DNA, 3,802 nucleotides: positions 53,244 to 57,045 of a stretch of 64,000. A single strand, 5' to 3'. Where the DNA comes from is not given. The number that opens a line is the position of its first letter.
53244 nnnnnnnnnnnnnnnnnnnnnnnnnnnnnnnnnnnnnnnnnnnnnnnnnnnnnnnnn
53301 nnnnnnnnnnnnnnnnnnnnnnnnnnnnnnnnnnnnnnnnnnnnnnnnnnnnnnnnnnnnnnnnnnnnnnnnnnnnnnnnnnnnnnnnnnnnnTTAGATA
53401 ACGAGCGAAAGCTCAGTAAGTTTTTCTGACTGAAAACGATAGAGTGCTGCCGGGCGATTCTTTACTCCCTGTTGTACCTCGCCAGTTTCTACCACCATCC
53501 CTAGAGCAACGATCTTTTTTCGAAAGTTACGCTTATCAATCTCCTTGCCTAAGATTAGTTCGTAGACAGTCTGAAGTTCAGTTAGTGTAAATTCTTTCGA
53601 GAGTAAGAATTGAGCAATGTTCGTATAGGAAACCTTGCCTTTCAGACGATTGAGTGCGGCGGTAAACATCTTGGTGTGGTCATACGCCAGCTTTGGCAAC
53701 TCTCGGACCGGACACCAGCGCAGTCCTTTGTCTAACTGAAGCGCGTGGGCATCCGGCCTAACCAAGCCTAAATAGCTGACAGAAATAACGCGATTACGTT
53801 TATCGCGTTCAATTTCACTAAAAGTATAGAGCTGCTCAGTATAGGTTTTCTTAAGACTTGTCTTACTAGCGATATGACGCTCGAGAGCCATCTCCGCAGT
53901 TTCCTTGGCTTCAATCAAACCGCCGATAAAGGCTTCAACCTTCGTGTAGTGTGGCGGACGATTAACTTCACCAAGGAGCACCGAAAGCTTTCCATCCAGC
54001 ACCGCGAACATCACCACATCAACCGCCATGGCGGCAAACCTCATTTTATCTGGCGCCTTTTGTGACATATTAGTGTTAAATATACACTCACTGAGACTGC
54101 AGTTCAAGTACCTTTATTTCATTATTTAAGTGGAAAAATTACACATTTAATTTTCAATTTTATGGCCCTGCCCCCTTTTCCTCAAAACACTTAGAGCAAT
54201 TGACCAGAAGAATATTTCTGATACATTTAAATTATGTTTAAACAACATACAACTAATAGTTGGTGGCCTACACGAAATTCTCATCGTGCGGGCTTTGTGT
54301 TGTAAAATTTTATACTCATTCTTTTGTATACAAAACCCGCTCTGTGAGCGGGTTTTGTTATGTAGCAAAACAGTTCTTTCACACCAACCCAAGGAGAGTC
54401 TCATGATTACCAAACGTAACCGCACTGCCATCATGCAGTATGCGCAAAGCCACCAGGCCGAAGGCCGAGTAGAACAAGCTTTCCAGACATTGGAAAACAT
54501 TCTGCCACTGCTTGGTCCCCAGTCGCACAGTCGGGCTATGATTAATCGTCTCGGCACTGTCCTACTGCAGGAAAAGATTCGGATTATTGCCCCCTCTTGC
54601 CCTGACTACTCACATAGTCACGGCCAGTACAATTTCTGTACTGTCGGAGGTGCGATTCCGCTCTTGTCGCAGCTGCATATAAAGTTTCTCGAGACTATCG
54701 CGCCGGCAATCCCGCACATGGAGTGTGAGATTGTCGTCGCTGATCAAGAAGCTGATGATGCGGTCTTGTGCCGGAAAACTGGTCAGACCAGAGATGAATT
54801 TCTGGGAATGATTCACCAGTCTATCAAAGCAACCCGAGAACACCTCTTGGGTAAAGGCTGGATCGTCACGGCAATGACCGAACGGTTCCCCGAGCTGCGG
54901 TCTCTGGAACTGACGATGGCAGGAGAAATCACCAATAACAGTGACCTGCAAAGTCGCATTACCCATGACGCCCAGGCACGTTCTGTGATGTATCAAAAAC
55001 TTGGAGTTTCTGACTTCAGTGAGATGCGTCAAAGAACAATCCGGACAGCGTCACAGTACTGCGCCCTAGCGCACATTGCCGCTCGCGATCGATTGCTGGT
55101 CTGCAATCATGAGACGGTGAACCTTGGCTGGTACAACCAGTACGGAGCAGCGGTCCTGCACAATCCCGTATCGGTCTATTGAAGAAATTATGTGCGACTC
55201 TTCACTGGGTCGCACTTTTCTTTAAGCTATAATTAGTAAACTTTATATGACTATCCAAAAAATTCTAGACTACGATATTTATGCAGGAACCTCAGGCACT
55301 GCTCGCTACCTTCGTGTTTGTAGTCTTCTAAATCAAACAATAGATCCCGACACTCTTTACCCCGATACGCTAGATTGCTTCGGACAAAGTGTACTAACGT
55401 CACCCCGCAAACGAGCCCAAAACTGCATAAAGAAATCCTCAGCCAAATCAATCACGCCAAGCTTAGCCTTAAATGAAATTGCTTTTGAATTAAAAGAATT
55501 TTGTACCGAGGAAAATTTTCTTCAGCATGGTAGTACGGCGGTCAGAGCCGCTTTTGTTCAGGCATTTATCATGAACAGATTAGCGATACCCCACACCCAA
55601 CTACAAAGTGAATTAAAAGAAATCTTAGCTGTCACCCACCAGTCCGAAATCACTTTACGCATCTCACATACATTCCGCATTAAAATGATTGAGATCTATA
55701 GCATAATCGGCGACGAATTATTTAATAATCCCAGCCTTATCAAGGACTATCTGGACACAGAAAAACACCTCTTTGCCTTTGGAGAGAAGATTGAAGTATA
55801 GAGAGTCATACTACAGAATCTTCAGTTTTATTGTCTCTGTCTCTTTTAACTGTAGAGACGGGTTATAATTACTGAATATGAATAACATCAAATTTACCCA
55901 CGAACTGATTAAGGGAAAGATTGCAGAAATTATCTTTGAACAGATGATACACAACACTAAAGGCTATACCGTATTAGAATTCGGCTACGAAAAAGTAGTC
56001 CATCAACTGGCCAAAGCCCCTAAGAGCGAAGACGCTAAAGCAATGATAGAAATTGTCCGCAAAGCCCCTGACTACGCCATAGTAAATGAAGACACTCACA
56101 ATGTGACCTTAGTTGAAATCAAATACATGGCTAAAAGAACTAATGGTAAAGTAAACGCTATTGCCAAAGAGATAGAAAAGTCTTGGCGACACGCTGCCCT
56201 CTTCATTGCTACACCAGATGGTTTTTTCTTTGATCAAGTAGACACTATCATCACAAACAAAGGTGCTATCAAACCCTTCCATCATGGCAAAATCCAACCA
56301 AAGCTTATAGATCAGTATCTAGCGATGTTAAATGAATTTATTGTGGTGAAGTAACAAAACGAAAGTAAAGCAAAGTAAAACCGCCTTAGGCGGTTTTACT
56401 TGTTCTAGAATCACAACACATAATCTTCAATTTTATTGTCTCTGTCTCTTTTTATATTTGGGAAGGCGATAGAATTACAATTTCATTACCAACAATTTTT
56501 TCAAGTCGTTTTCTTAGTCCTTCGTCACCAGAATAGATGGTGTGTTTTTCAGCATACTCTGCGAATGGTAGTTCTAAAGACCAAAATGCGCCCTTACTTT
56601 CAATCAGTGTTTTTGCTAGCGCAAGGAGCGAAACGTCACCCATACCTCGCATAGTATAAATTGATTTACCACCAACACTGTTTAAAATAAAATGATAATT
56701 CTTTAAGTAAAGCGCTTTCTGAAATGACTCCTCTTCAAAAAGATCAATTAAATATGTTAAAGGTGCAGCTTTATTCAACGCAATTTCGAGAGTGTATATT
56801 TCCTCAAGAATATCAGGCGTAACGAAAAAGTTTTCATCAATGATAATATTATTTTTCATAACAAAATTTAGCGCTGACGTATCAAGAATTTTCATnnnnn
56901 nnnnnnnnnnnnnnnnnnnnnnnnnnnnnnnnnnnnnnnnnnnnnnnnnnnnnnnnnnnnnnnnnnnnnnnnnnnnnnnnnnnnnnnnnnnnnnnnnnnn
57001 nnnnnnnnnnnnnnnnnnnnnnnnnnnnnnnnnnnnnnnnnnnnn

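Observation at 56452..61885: Defence-like island: PIN gene translationally coupled to a 397-aa unknown, plus Type IIG R-M enzyme and a small membrane protein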

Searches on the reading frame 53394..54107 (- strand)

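Call 3: search_protein_families(library=pfam, proteins=[window:53394-54107:-], max_evalue=0.1)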
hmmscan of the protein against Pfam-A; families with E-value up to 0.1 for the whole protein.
window:53394-54107:- (237 aa): 4 families
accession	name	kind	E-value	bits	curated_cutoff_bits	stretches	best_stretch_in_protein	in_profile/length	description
PF21906.2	NrtR_WHD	-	8.1e-26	90.4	27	1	167-225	3-61/61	NrtR DNA-binding winged helix domain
PF19368.5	AraR_C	-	1.9e-11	44.5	23.8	1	161-231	1-72/82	AraR C-terminal winged HTH domain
PF00293.34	NUDIX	-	1.2e-07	32.2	21.1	1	30-147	5-130/134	NUDIX domain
PF13623.11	SurA_N_2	-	0.011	16.1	28.5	1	161-226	63-130/145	SurA-like N-terminal domain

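Call 4: search_protein_families(library=padloc, proteins=[window:53394-54107:-], max_evalue=0.1)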
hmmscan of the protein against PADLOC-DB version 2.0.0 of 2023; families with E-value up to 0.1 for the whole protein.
window:53394-54107:- (237 aa): 1 family
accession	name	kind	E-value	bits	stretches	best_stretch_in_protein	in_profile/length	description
PDLC04899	PDC-S07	-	1.4e-05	22.7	1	29-142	7-117/135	-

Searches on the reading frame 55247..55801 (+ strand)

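Call 3: search_protein_families(library=pfam, proteins=[window:55247-55801:+], max_evalue=0.1)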
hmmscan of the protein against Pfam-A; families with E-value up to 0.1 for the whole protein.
window:55247-55801:+ (184 aa): 0 families

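Call 4: search_protein_families(library=padloc, proteins=[window:55247-55801:+], max_evalue=0.1)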
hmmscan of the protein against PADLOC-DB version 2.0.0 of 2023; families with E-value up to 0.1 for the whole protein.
window:55247-55801:+ (184 aa): 0 families

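Call 5: search_protein_families(library=ncbifam, proteins=[window:55247-55801:+], max_evalue=1)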
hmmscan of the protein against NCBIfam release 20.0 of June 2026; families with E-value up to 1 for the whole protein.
window:55247-55801:+ (184 aa): 2 families
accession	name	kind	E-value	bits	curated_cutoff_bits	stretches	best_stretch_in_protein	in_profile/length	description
TIGR03162.1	ribazole_cobC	equivalog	0.065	12.7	162.9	0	48-85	46-86/176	alpha-ribazole phosphatase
TIGR02279.1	PaaC-3OHAcCoADH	equivalog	0.18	10.6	669.4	1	93-157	175-240/503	3-hydroxyacyl-CoA dehydrogenase PaaH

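Call 6: search_protein_families(library=phrogs, proteins=[window:55247-55801:+], max_evalue=1)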
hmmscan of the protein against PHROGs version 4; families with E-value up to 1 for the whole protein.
window:55247-55801:+ (184 aa): 1 family
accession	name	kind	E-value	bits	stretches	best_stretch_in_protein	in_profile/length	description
phrog_7916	-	unknown function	0.31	12.7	1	8-50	3-42/69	-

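Call 81: search_protein_families(library=pfam, proteins=[L129:5702-6415:-, L129:6419-6991:-], max_evalue=0.01)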
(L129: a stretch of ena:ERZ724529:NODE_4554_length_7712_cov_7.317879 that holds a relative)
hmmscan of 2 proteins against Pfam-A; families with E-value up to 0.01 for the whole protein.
L129:5702-6415:- (237 aa): 0 families

L129:6419-6991:- (190 aa): 0 families

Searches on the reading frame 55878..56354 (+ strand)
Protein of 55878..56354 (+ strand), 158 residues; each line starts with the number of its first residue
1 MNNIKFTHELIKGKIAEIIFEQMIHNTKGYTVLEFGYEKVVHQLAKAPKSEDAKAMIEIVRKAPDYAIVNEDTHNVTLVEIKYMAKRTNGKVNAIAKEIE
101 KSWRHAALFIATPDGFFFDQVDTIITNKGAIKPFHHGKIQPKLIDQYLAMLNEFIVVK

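Call 3: search_protein_families(library=pfam, proteins=[window:55878-56354:+], max_evalue=0.1)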
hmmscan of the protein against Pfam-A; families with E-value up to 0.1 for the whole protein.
window:55878-56354:+ (158 aa): 0 families

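Call 4: search_protein_families(library=padloc, proteins=[window:55878-56354:+], max_evalue=0.1)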
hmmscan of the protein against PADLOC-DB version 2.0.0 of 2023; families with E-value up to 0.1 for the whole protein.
window:55878-56354:+ (158 aa): 0 families

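Call 5: search_protein_families(library=ncbifam, proteins=[window:55878-56354:+], max_evalue=1)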
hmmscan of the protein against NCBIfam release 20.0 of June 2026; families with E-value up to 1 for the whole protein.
window:55878-56354:+ (158 aa): 2 families
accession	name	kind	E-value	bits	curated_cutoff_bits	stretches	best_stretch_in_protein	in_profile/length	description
NF038368.1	P2_Rz1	equivalog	0.055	13.7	27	1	61-108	22-69/85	Rz1-like lysis system protein LysC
TIGR01385.1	TFSII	equivalog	0.064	12.9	237.1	1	40-105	7-73/300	transcription elongation factor S-II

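Call 6: search_protein_families(library=phrogs, proteins=[window:55878-56354:+], max_evalue=1)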
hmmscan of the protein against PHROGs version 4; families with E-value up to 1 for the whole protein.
window:55878-56354:+ (158 aa): 4 families
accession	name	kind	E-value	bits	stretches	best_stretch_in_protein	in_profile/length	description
phrog_17249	-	unknown function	0.094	14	1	37-104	18-83/103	-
phrog_6999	-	unknown function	0.094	13.7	1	49-81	30-62/63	-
phrog_33216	-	unknown function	0.17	13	1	51-105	31-86/124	-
phrog_952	-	lysis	0.27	12.3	0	75-108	5-38/62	Rz-like spanin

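Call 81: search_protein_families(library=pfam, proteins=[L129:5702-6415:-, L129:6419-6991:-], max_evalue=0.01)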
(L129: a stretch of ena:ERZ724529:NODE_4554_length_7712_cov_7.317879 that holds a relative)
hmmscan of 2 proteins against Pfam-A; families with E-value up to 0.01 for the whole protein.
L129:5702-6415:- (237 aa): 0 families

L129:6419-6991:- (190 aa): 0 families

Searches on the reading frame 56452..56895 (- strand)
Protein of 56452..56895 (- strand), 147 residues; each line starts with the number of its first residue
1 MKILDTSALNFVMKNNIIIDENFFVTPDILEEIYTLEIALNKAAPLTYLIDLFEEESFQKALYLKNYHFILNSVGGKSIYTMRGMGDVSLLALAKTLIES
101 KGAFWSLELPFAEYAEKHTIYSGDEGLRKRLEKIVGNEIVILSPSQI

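Call 3: search_protein_families(library=pfam, proteins=[window:56452-56895:-], max_evalue=0.1)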
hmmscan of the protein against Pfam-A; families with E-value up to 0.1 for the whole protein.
window:56452-56895:- (147 aa): 0 families

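Call 4: search_protein_families(library=padloc, proteins=[window:56452-56895:-], max_evalue=0.1)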
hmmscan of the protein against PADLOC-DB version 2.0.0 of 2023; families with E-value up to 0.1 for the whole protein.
window:56452-56895:- (147 aa): 0 families

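Call 5: search_protein_families(library=ncbifam, proteins=[window:56452-56895:-], max_evalue=1)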
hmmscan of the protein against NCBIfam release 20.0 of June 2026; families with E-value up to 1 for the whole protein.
window:56452-56895:- (147 aa): 1 family
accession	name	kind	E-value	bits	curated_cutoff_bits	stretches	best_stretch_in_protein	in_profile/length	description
NF009147.0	PRK12496.1-4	equivalog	0.0041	16.6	311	1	1-49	6-53/170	hypothetical protein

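Call 6: search_protein_families(library=phrogs, proteins=[window:56452-56895:-], max_evalue=1)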
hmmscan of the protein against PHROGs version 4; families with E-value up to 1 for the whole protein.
window:56452-56895:- (147 aa): 2 families
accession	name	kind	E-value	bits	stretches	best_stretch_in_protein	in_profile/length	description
phrog_11696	-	unknown function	0.11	13.9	1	10-42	7-39/120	-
phrog_31457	-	unknown function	0.24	12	1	20-68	227-273/320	-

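Call 7: search_solved_structures(query=window:56452-56895:-, max_evalue=10)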
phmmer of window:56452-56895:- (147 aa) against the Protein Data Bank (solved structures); distinct sequences matched with E-value up to 10: 2.
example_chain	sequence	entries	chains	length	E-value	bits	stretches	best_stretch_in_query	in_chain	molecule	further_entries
8wxk_A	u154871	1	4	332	0.85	13.3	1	16-93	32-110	UDP-glucose 4-epimerase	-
6vpa_A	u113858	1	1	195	1.5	12.5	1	18-80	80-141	Scabin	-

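Call 10: find_homologous_proteins(query=window:56452-56895:-)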
Query window:56452-56895:- (147 aa): 5 proteins with E <= 0.001 among 30 candidates.
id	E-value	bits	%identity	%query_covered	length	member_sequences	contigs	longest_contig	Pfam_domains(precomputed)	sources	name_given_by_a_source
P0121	2.4e-88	311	100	100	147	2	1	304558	-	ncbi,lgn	-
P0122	5.1e-70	252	79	100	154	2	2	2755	-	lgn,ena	-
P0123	3.7e-67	243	80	98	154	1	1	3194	-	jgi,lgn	-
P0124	1.9e-66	241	76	100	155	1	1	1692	-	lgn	-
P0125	1.2e-30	125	43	100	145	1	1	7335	-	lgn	-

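Call 20: search_protein_representatives(alignment_id=A1)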
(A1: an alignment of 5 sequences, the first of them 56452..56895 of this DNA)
Query: 5 sequences, 154 profile positions. Proteins with E-value up to 0.001 (for the whole library): 73; up to 1e-10: 42; up to 1e-30: 3. The best 73 are listed.
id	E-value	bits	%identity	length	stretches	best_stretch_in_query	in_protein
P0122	8.2e-85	298.8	-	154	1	1-153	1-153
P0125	6.5e-68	243.9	-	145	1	1-148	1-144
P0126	7.5e-34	133.3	-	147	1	1-149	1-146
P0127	4.6e-29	117.8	-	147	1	4-143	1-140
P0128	2.7e-25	105.5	-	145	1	1-139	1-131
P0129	2.9e-24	102.2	-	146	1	1-139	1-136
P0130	2.3e-23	99.3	-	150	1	1-142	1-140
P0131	1.4e-21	93.5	-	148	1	1-141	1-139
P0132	2.2e-21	92.9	-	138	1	1-147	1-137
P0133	1.8e-20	89.9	-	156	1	1-135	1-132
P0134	2.1e-20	89.6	-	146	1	1-111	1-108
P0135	2.9e-20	89.2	-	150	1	1-135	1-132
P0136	7.7e-20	87.8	-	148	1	1-148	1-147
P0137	2.6e-19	86.1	-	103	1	1-95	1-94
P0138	1.1e-18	84.0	-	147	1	1-145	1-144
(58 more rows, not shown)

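Call 28: predict_structure(alignment_id=A3)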
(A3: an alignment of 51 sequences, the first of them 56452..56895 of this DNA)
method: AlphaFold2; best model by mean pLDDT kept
length: 147 residues; sequences in the alignment: 51
mean_pLDDT: 92.1   pTM: 0.86
mean pLDDT of the five models: 92.1, 90.9, 90.9, 89.9, 89.5
residues with pLDDT >= 90: 120; 70-90: 21; 50-70: 6; < 50: 0
segments of 3 or more residues with pLDDT < 50: none
pLDDT, mean of each block of 10 residues (from residue 1): 96 94 95 92 90 95 97 91 93 96 69 85 97 96 97
secondary structure, 60 per line:
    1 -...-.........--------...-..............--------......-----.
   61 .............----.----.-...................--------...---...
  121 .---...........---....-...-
elements in order: E2-4 H6-14 E23-25 H27-40 E49-51 H60-73 H85-103 E118-121 H125-135 E139-142

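Call 31: fold_search(model_id=the predicted structure, library=pdb)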
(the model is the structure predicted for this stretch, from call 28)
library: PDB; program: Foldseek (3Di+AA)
matches with E <= 10: 757; with E <= 0.001: 0
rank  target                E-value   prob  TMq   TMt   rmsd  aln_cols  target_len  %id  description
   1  5k36_K                4.3e-03  1.00  0.54  0.10   6.4       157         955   14  Structure of an eleven component nuclear RNA exosome complex bound to RNA (released 2016-11-02)
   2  5vzj_K                1.0e-02  0.99  0.51  0.10   6.2       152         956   14  STRUCTURE OF A TWELVE COMPONENT MPP6-NUCLEAR RNA EXOSOME COMPLEX BOUND TO RNA (released 2017-08-02)
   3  8ssf_B                1.0e-02  0.69  0.32  0.27  12.1       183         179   17  Minimal protein-only/RNA-free Ribonuclease P from Hydrogenobacter thermophilus (released 2023-10-18)
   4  4ifd_J                3.0e-02  0.95  0.49  0.10   6.0       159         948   14  Crystal structure of an 11-subunit eukaryotic exosome complex bound to RNA (released 2013-02-06)
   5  7aju_EK               3.2e-02  0.96  0.49  0.10   6.5       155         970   15  Cryo-EM structure of the 90S-exosome super-complex (state Post-A1-exosome) (released 2020-12-30)
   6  5c0w_J                4.7e-02  0.93  0.49  0.10   6.5       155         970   14  Structure of a 12-subunit nuclear exosome complex bound to single-stranded RNA substrates (released 2015-07-29)
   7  5ecw_B                5.0e-02  0.90  0.46  0.52   5.3       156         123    9  Structure of the Shigella flexneri VapC mutant D7A (released 2016-02-17)
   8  9ks0_G                8.4e-02  0.38  0.34  0.19   7.8       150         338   11  E. coli MaeB PTA domain apo form (released 2025-12-03)
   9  6yrt_C                8.9e-02  0.14  0.25  0.19  12.5       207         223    9  Transaldolase variant T30D from T. acidophilum in complex with D-fructose 6-phosphate Schiff-base intermediate (released 2021-05-12)
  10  7e8k_B                9.5e-02  0.30  0.34  0.26  11.8       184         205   16  Crystal structure of Proteinaceous RNase P (PRORP) from Planctomycetes bacterium GWF2_40_8 (released 2022-03-02)
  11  1vpx_M                1.1e-01  0.12  0.24  0.20  12.2       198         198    8  Crystal structure of Transaldolase (EC 2.2.1.2) (TM0295) from Thermotoga maritima at 2.40 A resolution (released 2004-12-07)
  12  9krw_D                1.2e-01  0.33  0.33  0.10   7.7       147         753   12  E. coli MaeB apo form (released 2025-12-03)
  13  5f4h_C                1.5e-01  0.38  0.35  0.14   8.0       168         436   14  Archael RuvB-like Holiday junction helicase (released 2016-12-21)
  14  5f4h_A                1.5e-01  0.30  0.34  0.14  12.1       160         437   21  Archael RuvB-like Holiday junction helicase (released 2016-12-21)
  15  1vpx_A                1.5e-01  0.10  0.21  0.17  13.1       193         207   10  Crystal structure of Transaldolase (EC 2.2.1.2) (TM0295) from Thermotoga maritima at 2.40 A resolution (released 2004-12-07)
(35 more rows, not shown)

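Call 32: search_protein_families(library=pfam, alignment_id=A3, max_evalue=1)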
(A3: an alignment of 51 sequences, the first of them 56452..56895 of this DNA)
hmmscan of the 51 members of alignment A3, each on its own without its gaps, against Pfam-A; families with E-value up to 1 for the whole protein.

A. member 1, window:56452-56895:- (147 aa): 1 family
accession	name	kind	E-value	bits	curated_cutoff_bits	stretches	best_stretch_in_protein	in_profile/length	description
PF12243.14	CTK3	-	0.17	12.4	23.7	1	9-71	28-85/124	CTD kinase subunit gamma CTK3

B. families by the number of members that match (of 51 scanned): 39 families (the first 25 are shown)
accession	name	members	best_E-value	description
PF13638.12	PIN_4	3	0.035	PIN domain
PF23496.1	Microp_apicomplexa_3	1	0.011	Apicomplexa microprotein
PF09959.14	DUF2193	1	0.014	Uncharacterized protein conserved in archaea (DUF2193)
PF04187.18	Cofac_haem_bdg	1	0.024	Haem-binding uptake, Tiki superfamily, ChaN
PF21778.2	DUF6873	1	0.035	Family of unknown function (DUF6873)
PF21627.2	BTH_I2711-like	1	0.051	Uncharacterized protein BTH_I2711-like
PF17993.7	HA70_C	1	0.056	Haemagglutinin 70 C-terminal domain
PF07206.16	Baculo_LEF-10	1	0.061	Baculovirus late expression factor 10 (LEF-10)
PF17279.8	DUF5344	1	0.061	Family of unknown function (DUF5344)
PF01990.22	ATP-synt_F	1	0.069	ATP synthase (F/14-kDa) subunit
PF20439.3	SpoIVA_C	1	0.071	Sporulation stage IV protein A, C-terminal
PF04860.17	Phage_portal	1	0.082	Phage portal protein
PF18766.7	SWI2_SNF2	1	0.089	SWI2/SNF2 ATPase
PF06336.17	Corona_5a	1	0.092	Coronavirus 5a protein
PF16844.10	DIMCO_N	1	0.097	Dinitrogenase iron-molybdenum cofactor, N-terminal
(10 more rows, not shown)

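Call 81: search_protein_families(library=pfam, proteins=[L129:5702-6415:-, L129:6419-6991:-], max_evalue=0.01)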
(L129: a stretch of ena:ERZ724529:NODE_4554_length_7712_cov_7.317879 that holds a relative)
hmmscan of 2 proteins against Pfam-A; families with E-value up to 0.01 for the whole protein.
L129:5702-6415:- (237 aa): 0 families

L129:6419-6991:- (190 aa): 0 families

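Call 83: search_protein_families(library=padloc, alignment_id=A3, max_evalue=0.01)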
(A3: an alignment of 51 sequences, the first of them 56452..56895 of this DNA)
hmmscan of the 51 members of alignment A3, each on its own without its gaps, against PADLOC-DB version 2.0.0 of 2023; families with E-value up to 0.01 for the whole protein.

A. member 1, window:56452-56895:- (147 aa): 0 families

B. families by the number of members that match (of 51 scanned): 5 families
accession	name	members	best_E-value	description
PDLC04398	PDC-M07B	1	0.00061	-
PDLC05043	PDC-S57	1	0.00073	-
PDLC04395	PDC-M07B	1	0.0015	-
PDLC00098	GajA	1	0.0072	AAA ATPase domain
PDLC04394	PDC-M07B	1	0.01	-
